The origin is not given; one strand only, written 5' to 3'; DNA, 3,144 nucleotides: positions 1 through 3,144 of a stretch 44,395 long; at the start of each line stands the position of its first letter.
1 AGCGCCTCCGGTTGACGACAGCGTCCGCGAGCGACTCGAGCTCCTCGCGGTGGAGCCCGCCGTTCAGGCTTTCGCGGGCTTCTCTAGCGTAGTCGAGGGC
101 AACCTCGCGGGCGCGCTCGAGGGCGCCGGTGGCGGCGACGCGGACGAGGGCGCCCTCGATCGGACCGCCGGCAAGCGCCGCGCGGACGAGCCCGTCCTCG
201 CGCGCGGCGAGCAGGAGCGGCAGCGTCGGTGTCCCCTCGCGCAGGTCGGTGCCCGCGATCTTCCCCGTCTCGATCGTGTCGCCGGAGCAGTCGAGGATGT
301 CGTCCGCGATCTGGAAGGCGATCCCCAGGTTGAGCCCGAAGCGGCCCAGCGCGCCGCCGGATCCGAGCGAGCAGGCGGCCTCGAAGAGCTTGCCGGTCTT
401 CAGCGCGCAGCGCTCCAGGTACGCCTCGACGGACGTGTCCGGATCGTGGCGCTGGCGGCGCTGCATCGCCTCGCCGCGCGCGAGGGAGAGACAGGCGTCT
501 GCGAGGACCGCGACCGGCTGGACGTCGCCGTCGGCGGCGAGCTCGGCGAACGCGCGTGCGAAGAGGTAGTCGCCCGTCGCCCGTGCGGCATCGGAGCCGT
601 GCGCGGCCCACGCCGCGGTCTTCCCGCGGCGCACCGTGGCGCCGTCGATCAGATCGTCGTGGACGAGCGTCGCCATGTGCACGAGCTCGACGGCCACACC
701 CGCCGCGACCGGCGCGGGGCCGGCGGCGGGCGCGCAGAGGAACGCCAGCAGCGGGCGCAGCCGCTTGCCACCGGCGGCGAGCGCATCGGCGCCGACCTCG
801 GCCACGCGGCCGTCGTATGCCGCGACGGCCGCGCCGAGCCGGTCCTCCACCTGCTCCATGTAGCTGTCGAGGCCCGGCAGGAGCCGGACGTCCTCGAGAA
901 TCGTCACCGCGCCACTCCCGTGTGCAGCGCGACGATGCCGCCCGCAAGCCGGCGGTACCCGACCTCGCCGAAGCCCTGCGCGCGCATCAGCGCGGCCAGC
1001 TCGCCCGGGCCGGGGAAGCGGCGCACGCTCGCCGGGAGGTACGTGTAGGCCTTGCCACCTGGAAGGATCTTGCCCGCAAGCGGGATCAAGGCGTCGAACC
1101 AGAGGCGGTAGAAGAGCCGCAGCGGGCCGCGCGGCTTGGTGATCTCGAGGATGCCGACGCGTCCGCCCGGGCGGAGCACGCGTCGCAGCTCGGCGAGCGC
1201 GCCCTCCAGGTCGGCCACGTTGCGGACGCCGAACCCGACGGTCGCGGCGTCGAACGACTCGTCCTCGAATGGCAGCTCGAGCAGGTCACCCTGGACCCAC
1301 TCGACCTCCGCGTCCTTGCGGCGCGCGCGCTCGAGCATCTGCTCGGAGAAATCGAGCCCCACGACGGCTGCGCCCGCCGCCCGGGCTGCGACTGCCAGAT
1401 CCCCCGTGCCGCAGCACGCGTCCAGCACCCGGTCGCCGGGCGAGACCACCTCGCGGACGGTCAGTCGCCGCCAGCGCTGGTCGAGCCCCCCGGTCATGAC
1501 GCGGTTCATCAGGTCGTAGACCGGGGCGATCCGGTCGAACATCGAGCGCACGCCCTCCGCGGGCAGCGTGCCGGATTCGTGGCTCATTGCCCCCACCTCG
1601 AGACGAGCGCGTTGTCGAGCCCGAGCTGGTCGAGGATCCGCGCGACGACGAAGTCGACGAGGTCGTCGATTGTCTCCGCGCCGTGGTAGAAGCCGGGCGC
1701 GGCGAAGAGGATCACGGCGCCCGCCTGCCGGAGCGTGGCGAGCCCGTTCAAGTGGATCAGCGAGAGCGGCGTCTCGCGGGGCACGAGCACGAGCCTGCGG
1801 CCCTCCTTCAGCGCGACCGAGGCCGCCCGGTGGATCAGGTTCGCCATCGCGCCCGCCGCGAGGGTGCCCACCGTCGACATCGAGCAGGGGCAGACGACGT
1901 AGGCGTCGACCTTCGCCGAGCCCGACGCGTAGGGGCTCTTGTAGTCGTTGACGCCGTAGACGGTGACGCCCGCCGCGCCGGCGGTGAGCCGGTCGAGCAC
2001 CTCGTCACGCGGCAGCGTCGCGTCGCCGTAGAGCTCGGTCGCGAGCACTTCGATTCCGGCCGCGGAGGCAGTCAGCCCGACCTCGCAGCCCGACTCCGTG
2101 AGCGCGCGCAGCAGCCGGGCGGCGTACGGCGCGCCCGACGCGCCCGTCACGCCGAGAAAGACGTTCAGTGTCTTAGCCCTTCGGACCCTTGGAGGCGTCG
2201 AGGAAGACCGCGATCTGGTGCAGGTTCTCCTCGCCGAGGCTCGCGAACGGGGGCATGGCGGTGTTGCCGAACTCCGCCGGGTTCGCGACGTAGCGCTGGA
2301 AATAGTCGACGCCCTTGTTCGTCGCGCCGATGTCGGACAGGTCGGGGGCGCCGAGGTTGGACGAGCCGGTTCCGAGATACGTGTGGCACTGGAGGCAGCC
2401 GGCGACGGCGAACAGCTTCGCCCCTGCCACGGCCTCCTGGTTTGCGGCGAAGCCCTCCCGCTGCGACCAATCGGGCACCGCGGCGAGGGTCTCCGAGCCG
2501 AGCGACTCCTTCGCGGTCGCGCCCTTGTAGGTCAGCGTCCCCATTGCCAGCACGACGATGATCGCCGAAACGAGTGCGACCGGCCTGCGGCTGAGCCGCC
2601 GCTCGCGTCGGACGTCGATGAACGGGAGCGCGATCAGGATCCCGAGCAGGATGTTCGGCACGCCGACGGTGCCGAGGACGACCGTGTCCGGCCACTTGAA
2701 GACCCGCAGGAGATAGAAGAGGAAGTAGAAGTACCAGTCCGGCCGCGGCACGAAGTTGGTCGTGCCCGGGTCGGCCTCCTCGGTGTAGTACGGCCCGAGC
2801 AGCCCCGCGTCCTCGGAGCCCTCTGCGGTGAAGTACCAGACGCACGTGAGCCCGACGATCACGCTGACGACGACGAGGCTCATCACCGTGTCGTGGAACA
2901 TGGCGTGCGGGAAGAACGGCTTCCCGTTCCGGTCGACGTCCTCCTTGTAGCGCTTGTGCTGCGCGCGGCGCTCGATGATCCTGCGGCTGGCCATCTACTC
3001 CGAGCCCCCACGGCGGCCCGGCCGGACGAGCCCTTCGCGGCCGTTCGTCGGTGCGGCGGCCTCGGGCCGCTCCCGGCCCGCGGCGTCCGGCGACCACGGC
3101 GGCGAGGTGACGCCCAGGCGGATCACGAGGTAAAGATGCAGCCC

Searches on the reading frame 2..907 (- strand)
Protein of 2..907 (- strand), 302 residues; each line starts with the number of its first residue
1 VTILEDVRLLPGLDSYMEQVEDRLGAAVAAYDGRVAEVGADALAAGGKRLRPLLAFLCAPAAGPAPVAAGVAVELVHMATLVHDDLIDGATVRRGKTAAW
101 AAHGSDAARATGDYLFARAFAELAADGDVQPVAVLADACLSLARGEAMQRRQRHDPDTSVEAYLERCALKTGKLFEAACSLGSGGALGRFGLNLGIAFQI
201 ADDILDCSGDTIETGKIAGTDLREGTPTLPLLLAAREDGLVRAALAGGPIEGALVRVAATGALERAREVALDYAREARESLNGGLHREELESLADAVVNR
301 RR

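Call 30: search_protein_families(library=pfam, proteins=[window:2-907:-], max_evalue=0.00001)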
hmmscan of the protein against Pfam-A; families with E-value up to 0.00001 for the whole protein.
window:2-907:- (302 aa): 1 family
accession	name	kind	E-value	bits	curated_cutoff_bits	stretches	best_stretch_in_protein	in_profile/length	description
PF00348.22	polyprenyl_synt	-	8.1e-53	179.6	27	1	38-236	7-220/251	Polyprenyl synthetase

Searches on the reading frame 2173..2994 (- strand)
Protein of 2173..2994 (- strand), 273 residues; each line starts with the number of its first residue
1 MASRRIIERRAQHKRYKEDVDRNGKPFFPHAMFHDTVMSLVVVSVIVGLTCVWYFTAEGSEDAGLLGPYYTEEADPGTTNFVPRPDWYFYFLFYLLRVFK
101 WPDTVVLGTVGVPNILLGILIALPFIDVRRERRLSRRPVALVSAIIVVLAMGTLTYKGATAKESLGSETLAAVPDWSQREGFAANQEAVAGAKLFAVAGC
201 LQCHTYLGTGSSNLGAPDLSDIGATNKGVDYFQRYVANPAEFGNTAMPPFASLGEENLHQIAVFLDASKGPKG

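Call 30: search_protein_families(library=pfam, proteins=[window:2173-2994:-], max_evalue=0.00001)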
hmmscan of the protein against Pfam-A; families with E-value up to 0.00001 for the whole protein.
window:2173-2994:- (273 aa): 2 families
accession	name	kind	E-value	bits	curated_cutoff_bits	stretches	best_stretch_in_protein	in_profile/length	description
PF00032.22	Cytochrom_B_C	-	3e-08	34.3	20.7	1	74-164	2-88/102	Cytochrome b(C-terminal)/b6/petD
PF13442.11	Cytochrome_CBB3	-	7.2e-07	29.9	27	1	188-265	3-68/68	Cytochrome C oxidase, cbb3-type, subunit III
